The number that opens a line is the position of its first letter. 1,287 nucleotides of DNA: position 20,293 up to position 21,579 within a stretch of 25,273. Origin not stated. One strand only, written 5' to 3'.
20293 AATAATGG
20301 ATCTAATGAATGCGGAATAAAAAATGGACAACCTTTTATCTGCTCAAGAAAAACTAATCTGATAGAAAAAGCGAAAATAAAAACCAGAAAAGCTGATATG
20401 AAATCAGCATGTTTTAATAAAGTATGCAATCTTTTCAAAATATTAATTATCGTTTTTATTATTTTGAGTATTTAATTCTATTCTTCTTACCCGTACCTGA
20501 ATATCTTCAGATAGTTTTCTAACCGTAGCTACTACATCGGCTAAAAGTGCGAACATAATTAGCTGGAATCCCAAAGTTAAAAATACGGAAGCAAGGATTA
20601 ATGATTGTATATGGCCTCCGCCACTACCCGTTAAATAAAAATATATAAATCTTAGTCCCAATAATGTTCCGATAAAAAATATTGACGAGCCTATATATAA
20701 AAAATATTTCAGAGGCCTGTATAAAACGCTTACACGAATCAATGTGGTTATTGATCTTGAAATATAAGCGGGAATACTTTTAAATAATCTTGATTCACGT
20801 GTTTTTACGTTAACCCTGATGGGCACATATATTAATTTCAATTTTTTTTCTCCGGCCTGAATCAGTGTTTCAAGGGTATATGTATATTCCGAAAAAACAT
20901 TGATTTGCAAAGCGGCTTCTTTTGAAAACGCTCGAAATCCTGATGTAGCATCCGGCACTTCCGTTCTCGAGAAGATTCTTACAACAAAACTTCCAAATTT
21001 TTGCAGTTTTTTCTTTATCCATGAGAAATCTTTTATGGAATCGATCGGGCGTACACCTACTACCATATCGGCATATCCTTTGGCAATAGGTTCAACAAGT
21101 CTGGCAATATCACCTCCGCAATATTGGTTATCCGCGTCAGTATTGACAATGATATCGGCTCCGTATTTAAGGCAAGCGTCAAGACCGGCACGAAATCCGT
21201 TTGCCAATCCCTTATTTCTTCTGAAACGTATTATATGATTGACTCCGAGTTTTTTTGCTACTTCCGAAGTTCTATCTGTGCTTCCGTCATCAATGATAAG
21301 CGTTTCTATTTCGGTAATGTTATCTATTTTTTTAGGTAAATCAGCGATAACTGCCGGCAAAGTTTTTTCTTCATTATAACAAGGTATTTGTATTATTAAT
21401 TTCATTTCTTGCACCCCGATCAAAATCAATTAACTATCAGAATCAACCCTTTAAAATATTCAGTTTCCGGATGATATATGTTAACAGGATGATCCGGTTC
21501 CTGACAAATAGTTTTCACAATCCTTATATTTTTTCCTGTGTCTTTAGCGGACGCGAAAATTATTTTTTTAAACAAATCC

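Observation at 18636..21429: Dpm1-like polyprenyl-phosphate sugar synthase paired with a TMTC/PMT-like GT-C + TPR transferase and a secreted TPR protein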

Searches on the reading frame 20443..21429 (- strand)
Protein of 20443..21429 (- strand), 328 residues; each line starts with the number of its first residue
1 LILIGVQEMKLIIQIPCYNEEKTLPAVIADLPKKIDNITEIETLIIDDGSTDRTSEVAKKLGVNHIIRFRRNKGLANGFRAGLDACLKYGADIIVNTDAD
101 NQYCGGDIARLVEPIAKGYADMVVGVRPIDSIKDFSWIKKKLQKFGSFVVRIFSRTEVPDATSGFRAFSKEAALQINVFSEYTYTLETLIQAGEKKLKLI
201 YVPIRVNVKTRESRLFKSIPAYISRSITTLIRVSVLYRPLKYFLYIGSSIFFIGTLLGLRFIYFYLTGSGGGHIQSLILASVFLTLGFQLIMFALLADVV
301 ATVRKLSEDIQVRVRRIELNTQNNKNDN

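Call 3: search_protein_families(library=pfam, proteins=[window:20443-21429:-], max_evalue=0.01)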
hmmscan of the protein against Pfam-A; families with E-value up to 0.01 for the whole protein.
window:20443-21429:- (328 aa): 1 family
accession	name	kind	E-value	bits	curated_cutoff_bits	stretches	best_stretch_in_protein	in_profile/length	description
PF00535.33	Glycos_transf_2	-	3.3e-27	95.9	23.3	1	15-173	4-164/168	Glycosyl transferase family 2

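Call 4: search_protein_families(library=ncbifam, proteins=[window:20443-21429:-], max_evalue=0.01)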
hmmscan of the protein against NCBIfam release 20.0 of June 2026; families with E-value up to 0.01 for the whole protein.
window:20443-21429:- (328 aa): 20 families
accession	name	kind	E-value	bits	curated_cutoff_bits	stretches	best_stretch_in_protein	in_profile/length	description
TIGR04182.1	glyco_TIGR04182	equivalog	5e-33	114.7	325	1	12-305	3-287/293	S-layer glycoprotein N-glycosyltransferase AglJ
NF058614.1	PPMAGASynPpgS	equivalog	2.2e-19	69.8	370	1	13-179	4-168/226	polyprenyl-phospho-N-acetylgalactosaminyl synthase PpgS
NF047588.1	GlcsyltransPgfSStrep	equivalog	8.7e-15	54.7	500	1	9-300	1-287/308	glycosyltransferase PgfS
NF007986.1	PRK10714.1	equivalog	9.3e-14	51.1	529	1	10-315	7-305/316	undecaprenyl-phosphate 4-deoxy-4-formamido-L-arabinose transferase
NF041391.1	DPhHxTase_Halo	equivalog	1.9e-13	49.9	375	1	17-215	3-192/213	dolichyl-phosphate hexose transferase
TIGR03937.1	PgaC_IcaA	equivalog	3.4e-09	36.1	422.3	1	11-100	47-135/407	poly-beta-1,6-N-acetyl-D-glucosamine synthase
TIGR04283.1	glyco_like_mftF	equivalog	8.8e-08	32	182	1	13-72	3-59/221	TIGR04283 family arsenosugar biosynthesis glycosyltransferase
NF010496.0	PRK13915.1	equivalog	1e-06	28.1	262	1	9-66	31-89/307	glucosyl-3-phosphoglycerate synthase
NF007482.0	PRK10073.1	equivalog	1.1e-06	27.9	423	1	8-65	5-60/334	glycosyltransferase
NF041875.1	EPS_EpsD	equivalog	4.7e-06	26.2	370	1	13-125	3-114/325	exopolysaccharide biosynthesis glycosyltransferase EpsD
NF038302.1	EPS_HpsE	equivalog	5.6e-05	22.3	300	1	10-61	2-54/307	hormogonium polysaccharide biosynthesis glycosyltransferase HpsE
NF050050.1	ProtGlycPglI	equivalog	6.5e-05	22.4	500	1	10-123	3-116/306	GalNAc(5)-diNAcBac-PP-undecaprenol beta-1,3-glucosyltransferase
TIGR04242.1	nodulat_NodC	equivalog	0.00034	19.7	550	1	13-115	52-156/395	chitooligosaccharide synthase NodC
TIGR03965.1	mycofact_glyco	equivalog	0.00045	19.2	280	1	13-101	78-165/467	mycofactocin biosynthesis glycosyltransferase MftF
TIGR01556.1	rhamnosyltran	subfamily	0.00081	18.7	200.55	1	24-110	10-93/281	rhamnosyltransferase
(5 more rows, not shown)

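Call 10: search_solved_structures(query=window:20443-21405:-, max_evalue=0.001, show_alignments=2)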
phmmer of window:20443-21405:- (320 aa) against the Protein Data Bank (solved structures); distinct sequences matched with E-value up to 0.001: 12.
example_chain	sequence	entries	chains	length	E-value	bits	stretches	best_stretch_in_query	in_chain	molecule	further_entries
5mlz_A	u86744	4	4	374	1.5e-14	56.9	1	1-224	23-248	Dolichol monophosphate mannose synthase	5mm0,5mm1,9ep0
9hwj_A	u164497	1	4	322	1.7e-11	46.9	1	2-305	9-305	Undecaprenyl-phosphate 4-deoxy-4-formamido-L-arabinose transferase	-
9bhc_C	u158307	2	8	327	2.3e-08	36.6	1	2-293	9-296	Undecaprenyl-phosphate 4-deoxy-4-formamido-L-arabinose transferase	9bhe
8vxh_A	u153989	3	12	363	4.2e-08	35.7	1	2-292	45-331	Undecaprenyl-phosphate 4-deoxy-4-formamido-L-arabinose transferase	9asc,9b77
5eke_A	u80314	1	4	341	3.5e-07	32.7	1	2-295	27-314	Uncharacterized glycosyltransferase sll0501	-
5ekp_C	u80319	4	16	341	1.3e-06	30.8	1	2-295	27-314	Uncharacterized glycosyltransferase sll0501 | Glycosyltransferase sll0501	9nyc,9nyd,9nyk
9nye_A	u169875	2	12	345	1.4e-06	30.8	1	2-295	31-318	Glycosyltransferase sll0501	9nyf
2z87_A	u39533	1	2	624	1.8e-06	30.4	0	5-79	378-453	Chondroitin synthase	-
2z86_A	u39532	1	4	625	1.8e-06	30.4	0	5-79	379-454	Chondroitin synthase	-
6p61_A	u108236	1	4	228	0.00033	23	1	6-103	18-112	Glycosyltransferase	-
5tz8_A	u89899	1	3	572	0.00042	22.6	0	1-54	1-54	Glycosyl transferase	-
5tze_C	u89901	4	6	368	0.00084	21.6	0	1-54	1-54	Glycosyl transferase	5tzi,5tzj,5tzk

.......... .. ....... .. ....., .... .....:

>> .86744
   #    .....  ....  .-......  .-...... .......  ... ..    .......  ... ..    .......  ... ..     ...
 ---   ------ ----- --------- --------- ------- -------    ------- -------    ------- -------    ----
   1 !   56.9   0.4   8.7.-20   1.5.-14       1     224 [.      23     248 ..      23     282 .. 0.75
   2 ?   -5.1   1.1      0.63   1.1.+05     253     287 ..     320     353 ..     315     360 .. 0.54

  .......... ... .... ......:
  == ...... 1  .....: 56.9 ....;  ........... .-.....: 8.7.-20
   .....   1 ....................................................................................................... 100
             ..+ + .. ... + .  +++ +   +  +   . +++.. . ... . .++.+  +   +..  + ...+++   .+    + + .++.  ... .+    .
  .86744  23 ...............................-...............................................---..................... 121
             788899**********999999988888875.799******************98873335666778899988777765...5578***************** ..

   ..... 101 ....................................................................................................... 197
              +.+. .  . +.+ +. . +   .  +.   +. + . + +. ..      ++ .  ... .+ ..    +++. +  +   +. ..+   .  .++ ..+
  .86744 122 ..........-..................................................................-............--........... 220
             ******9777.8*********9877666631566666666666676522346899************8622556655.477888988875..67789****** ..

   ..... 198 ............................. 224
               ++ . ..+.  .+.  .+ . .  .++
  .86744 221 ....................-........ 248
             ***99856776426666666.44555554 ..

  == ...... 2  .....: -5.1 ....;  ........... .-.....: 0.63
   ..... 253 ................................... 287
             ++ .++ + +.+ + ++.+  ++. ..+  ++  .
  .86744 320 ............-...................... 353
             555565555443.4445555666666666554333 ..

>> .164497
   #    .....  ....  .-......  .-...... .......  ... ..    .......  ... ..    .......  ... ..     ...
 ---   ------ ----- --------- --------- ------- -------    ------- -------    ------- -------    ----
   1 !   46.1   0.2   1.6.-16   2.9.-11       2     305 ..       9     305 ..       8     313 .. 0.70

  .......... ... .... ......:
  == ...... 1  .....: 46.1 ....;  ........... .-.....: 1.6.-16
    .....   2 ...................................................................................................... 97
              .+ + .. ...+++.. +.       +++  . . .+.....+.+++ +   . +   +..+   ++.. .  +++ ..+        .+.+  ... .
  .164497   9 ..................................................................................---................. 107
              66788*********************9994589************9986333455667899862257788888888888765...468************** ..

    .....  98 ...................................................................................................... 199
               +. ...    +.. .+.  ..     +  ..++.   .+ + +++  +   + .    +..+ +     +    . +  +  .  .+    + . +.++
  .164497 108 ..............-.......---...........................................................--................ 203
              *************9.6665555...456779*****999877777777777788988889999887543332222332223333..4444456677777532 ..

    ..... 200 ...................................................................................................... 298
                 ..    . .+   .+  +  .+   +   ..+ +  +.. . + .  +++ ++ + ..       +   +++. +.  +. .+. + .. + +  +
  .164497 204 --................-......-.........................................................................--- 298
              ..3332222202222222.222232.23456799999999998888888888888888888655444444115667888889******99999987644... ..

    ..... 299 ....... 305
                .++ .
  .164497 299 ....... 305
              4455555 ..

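Call 80: find_homologous_proteins(query=window:20443-21405:-, max_evalue=1e-10)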
Query window:20443-21405:- (320 aa): 8000 proteins with E <= 1e-10 among 8000 candidates; the best 120 are listed.
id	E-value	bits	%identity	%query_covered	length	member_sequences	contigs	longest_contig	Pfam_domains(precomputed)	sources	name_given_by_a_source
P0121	9.4e-205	696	100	100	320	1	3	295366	PF00535.33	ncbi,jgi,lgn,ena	-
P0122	8.4e-177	604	84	100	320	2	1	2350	PF00535.33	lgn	-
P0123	2.2e-150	518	72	99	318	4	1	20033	PF00535.33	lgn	-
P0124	3.1e-149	514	72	100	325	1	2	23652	PF00535.33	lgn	-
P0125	8.1e-142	490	68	99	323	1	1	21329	PF00535.33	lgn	-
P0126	4.6e-140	484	70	97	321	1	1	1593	PF00535.33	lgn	-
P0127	2.4e-139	481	68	99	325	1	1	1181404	PF00535.33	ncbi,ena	-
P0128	5.1e-139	480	68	97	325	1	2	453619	PF00535.33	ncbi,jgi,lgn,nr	ncbi:MAG: glycosyltransferase family 2 protein [Candidatus Auribacterota bacterium]|jgi:glycosyltran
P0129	5.6e-139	480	67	100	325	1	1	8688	PF00535.33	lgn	-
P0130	9.3e-139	480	66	100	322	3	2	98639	PF00535.33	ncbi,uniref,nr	ncbi:MAG: glycosyltransferase [Candidatus Auribacter fodinae]|uniref:Glycosyltransferase n=1 Tax=Can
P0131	3.4e-136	471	69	95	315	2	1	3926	PF00535.33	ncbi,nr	ncbi:glycosyltransferase family 2 protein, partial [bacterium]|nr:glycosyltransferase family 2 prote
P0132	9.2e-135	466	66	99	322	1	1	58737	PF00535.33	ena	-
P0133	1.5e-134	466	67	99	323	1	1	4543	PF00535.33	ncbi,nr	ncbi:glycosyltransferase family 2 protein [bacterium]|nr:glycosyltransferase family 2 protein [bacte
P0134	4.3e-133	461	65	99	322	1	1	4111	PF00535.33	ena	-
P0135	1.6e-131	456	65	97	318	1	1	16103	PF00535.33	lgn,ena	-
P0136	3.3e-130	452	62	100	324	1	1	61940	PF00535.33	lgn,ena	-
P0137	7.1e-130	450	65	99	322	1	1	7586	PF00535.33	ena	-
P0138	3.1e-129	448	62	99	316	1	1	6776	PF00535.33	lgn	-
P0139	3.6e-129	448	64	97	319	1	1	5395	PF00535.33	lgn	-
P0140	6.9e-129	447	61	99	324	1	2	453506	PF00535.33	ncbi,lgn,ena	-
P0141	1.6e-128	446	62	99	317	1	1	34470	PF00535.33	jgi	jgi:glycosyltransferase involved in cell wall biosynthesis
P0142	1.6e-128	446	62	99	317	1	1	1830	PF00535.33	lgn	-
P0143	1.6e-128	446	62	99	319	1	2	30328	PF00535.33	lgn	-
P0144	2.3e-128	445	63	100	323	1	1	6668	PF00535.33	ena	-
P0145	2.6e-128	445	63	100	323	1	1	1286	PF00535.33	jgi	-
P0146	2.9e-128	445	64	99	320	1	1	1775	PF00535.33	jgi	-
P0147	1.3e-127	443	63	99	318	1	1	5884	PF00535.33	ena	-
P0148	1.8e-127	443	63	100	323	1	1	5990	PF00535.33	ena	-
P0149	1.9e-127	442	65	97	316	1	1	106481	PF00535.33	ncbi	-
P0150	4.6e-127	441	63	98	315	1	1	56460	PF00535.33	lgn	-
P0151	2.0e-126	439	61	100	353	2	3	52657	PF00535.33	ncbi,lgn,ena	-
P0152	2.6e-126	439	63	99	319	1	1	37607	PF00535.33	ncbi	-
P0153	3.8e-126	438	63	98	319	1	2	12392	PF00535.33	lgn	-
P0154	3.9e-126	438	63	98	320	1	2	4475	PF00535.33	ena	-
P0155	4.3e-126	438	62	99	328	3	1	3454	PF00535.33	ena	-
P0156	4.4e-126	438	62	98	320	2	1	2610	PF00535.33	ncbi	-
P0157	5.6e-126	438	63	98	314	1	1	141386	PF00535.33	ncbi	-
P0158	6.2e-126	437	61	100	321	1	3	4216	PF00535.33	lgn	-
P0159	1.1e-125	437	64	97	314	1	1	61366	PF00535.33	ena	-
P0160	1.4e-125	436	64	97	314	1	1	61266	PF00535.33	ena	-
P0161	2.2e-125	436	62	100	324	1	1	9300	PF00535.33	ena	-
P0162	2.3e-125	436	63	97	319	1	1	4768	PF00535.33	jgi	jgi:glycosyltransferase involved in cell wall biosynthesis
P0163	2.7e-125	435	63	98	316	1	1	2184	PF00535.33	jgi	jgi:glycosyltransferase involved in cell wall biosynthesis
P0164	3.4e-125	435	61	99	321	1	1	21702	PF00535.33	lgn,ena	-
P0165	4.8e-125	435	63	98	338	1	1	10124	PF00535.33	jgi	jgi:glycosyltransferase involved in cell wall biosynthesis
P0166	5.1e-125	434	63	98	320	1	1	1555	PF00535.33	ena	-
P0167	7.0e-125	434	62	98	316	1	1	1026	PF00535.33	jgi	jgi:glycosyltransferase involved in cell wall biosynthesis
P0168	7.1e-125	434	62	98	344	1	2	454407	PF00535.33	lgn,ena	-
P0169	7.7e-125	434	62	100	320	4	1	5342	PF00535.33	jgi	-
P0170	9.8e-125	434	63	98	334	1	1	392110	PF00535.33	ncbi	-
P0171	1.1e-124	433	59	99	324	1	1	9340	PF00535.33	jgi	jgi:glycosyltransferase involved in cell wall biosynthesis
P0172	1.3e-124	433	61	100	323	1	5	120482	PF00535.33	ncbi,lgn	-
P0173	1.4e-124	433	61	98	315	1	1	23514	PF00535.33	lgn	-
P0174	1.6e-124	433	61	100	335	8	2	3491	PF00535.33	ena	-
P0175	2.1e-124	432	61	99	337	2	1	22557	PF00535.33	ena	-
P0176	2.8e-124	432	62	100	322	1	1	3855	PF00535.33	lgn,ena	-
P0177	2.8e-124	432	61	98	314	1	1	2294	PF00535.33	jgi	jgi:glycosyltransferase involved in cell wall biosynthesis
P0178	3.7e-124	432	62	98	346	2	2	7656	PF00535.33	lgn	-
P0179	4.4e-124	431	63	97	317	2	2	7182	PF00535.33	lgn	-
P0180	5.1e-124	431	62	98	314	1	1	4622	PF00535.33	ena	-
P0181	5.7e-124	431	60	100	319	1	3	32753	PF00535.33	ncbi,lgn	ncbi:MAG: glycosyltransferase family 2 protein [Ignavibacteriales bacterium]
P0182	6.0e-124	431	62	97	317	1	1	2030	PF00535.33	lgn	-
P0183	6.1e-124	431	62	99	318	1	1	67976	PF00535.33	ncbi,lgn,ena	-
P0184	6.3e-124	431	61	98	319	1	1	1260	PF00535.33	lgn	-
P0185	7.0e-124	431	60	99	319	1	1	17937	PF00535.33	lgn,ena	-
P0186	9.3e-124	430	61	99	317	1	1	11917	PF00535.33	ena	-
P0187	1.0e-123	430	63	99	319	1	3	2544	PF00535.33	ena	-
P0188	1.2e-123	430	60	100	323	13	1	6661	PF00535.33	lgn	-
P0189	1.2e-123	430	61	100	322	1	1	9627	PF00535.33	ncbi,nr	ncbi:glycosyl transferase [candidate division KSB1 bacterium 4484_87]|nr:MAG: glycosyl transferase [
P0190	1.2e-123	430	62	98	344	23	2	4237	PF00535.33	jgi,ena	-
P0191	1.2e-123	430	61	100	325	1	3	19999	PF00535.33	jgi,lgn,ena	-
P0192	1.5e-123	430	62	96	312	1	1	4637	PF00535.33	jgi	-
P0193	1.6e-123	430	60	100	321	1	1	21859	PF00535.33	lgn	-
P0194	1.7e-123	429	59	99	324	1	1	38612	PF00535.33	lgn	-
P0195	2.1e-123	429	63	97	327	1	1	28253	PF00535.33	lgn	-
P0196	2.3e-123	429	61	100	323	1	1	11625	PF00535.33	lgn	-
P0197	2.6e-123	429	59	100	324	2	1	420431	PF00535.33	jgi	-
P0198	3.2e-123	429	62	100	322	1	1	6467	PF00535.33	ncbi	-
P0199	3.2e-123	429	59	100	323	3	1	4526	PF00535.33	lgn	-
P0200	4.1e-123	428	61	98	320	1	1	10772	PF00535.33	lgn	-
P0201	4.3e-123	428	62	97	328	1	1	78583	PF00535.33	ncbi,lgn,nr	ncbi:glycosyltransferase family 2 protein [candidate division KSB1 bacterium]|nr:glycosyltransferase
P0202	4.8e-123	428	61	100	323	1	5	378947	PF00535.33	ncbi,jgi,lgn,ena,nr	ncbi:MAG TPA: glycosyltransferase family 2 protein [bacterium]|nr:glycosyltransferase family 2 prote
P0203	4.8e-123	428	62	97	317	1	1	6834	PF00535.33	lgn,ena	-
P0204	5.3e-123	428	59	100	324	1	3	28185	PF00535.33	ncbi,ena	-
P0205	5.8e-123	428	61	99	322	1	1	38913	PF00535.33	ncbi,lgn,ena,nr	ncbi:MAG: glycosyltransferase [Actinobacteria bacterium]|nr:glycosyltransferase [Actinomycetota bact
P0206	7.4e-123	427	60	99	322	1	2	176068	PF00535.33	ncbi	-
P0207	7.7e-123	427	61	99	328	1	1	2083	PF00535.33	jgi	-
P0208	8.0e-123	427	63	98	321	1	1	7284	PF00535.33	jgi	-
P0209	1.0e-122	427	62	97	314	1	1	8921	PF00535.33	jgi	-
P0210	1.2e-122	427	59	99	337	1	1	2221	PF00535.33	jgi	-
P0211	1.7e-122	426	60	99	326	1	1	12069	PF00535.33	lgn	-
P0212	1.7e-122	426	61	99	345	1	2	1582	PF00535.33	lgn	-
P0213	1.9e-122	426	63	98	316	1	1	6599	PF00535.33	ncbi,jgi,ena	-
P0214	1.9e-122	426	60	99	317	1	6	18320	PF00535.33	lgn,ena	-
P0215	3.2e-122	425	63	98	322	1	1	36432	PF00535.33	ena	-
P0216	3.4e-122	425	63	97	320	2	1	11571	PF00535.33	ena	-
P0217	3.8e-122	425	60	98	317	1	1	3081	PF00535.33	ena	-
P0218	3.8e-122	425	61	99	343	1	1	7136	PF00535.33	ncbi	-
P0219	3.9e-122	425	61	97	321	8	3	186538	PF00535.33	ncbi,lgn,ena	-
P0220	4.4e-122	425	61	98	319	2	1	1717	PF00535.33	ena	-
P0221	4.8e-122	425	62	98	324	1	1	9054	PF00535.33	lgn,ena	-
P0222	5.6e-122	424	62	99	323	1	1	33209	PF00535.33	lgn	-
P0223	5.6e-122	424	61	98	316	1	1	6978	PF00535.33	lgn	-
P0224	5.7e-122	424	60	98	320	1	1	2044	PF00535.33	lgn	-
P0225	6.6e-122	424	61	99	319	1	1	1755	PF00535.33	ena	-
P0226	6.8e-122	424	59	99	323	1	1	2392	PF00535.33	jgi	jgi:glycosyltransferase involved in cell wall biosynthesis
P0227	8.3e-122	424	61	100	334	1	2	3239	PF00535.33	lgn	-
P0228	8.6e-122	424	63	97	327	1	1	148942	PF00535.33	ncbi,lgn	ncbi:MAG: glycosyltransferase family 2 protein [bacterium]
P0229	1.3e-121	423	59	100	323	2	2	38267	PF00535.33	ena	-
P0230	1.4e-121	423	61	100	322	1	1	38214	PF00535.33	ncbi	-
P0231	1.4e-121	423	62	98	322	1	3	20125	PF00535.33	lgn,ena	-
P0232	1.5e-121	423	61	97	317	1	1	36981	PF00535.33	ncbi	-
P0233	1.6e-121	423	61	96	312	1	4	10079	PF00535.33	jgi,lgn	jgi:glycosyltransferase involved in cell wall biosynthesis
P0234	1.7e-121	423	61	98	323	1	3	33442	PF00535.33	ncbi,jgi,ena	jgi:glycosyltransferase involved in cell wall biosynthesis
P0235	1.7e-121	423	61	100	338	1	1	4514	PF00535.33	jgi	-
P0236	1.7e-121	423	60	100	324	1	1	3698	PF00535.33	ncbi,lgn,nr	ncbi:glycosyltransferase family 2 protein [candidate division KSB1 bacterium]|nr:glycosyltransferase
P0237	1.9e-121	423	61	99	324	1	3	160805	PF00535.33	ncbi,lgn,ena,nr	ncbi:MAG TPA: glycosyltransferase family 2 protein [bacterium]|nr:glycosyltransferase family 2 prote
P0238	1.9e-121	423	59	99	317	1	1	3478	PF00535.33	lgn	-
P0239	1.9e-121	423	58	99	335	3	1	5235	PF00535.33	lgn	-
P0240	2.1e-121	423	60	96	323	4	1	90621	PF00535.33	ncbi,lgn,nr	ncbi:MAG: glycosyltransferase family 2 protein [Spirochaetes bacterium]|nr:glycosyltransferase famil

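Call 81: find_encoding_contigs(protein=P0201, flank=5000, max_places=1)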
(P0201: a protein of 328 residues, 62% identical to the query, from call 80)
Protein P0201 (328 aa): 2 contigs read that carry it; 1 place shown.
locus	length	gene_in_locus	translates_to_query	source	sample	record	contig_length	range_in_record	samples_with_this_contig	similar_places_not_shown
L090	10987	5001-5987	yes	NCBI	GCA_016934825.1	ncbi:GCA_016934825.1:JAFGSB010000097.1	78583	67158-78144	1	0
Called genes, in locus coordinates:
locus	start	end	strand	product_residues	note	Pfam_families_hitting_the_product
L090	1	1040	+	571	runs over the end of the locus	PF20604:DUF6798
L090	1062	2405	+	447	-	-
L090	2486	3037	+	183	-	PF04307:YdjM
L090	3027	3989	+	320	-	PF00535:Glycos_transf_2, PF10111:Glyco_tranf_2_2 (weak), PF13641:Glyco_tranf_2_3 (weak)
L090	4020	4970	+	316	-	PF00535:Glycos_transf_2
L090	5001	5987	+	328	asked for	PF00535:Glycos_transf_2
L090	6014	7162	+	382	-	PF00534:Glycos_transf_1, PF13692:Glyco_trans_1_4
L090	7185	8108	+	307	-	PF13641:Glyco_tranf_2_3 (weak), PF00535:Glycos_transf_2, PF10111:Glyco_tranf_2_2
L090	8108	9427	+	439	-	PF13439:Glyco_transf_4 (weak), PF00534:Glycos_transf_1, PF13692:Glyco_trans_1_4, PF13524:Glyco_trans_1_2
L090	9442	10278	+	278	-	PF04794:YdjC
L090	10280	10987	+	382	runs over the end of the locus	PF13231:PMT_2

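Call 82: find_encoding_contigs(protein=P0205, flank=5000, max_places=1)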
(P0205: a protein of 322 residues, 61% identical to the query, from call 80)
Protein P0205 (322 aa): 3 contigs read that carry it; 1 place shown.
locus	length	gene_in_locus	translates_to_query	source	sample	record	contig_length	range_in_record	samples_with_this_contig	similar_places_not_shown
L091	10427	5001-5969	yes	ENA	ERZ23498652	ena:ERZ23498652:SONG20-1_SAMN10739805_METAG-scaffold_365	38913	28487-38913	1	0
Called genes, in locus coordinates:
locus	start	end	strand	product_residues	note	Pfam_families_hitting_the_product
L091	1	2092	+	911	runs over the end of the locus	PF26099:DUF8034, PF00041:fn3 (faint)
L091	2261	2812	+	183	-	PF04307:YdjM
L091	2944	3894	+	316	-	PF13641:Glyco_tranf_2_3 (weak), PF00535:Glycos_transf_2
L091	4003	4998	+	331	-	PF00535:Glycos_transf_2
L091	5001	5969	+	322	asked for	PF00535:Glycos_transf_2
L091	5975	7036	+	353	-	PF00534:Glycos_transf_1, PF13692:Glyco_trans_1_4, PF13524:Glyco_trans_1_2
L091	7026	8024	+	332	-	PF00106:adh_short (weak), PF04321:RmlD_sub_bind, PF01073:3Beta_HSD, PF01370:Epimerase, PF02719:Polysacc_synt_2, PF16363:GDP_Man_Dehyd, PF07993:NAD_binding_4 (weak)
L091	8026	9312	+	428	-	PF13439:Glyco_transf_4, PF00534:Glycos_transf_1, PF13692:Glyco_trans_1_4, PF13524:Glyco_trans_1_2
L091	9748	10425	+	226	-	?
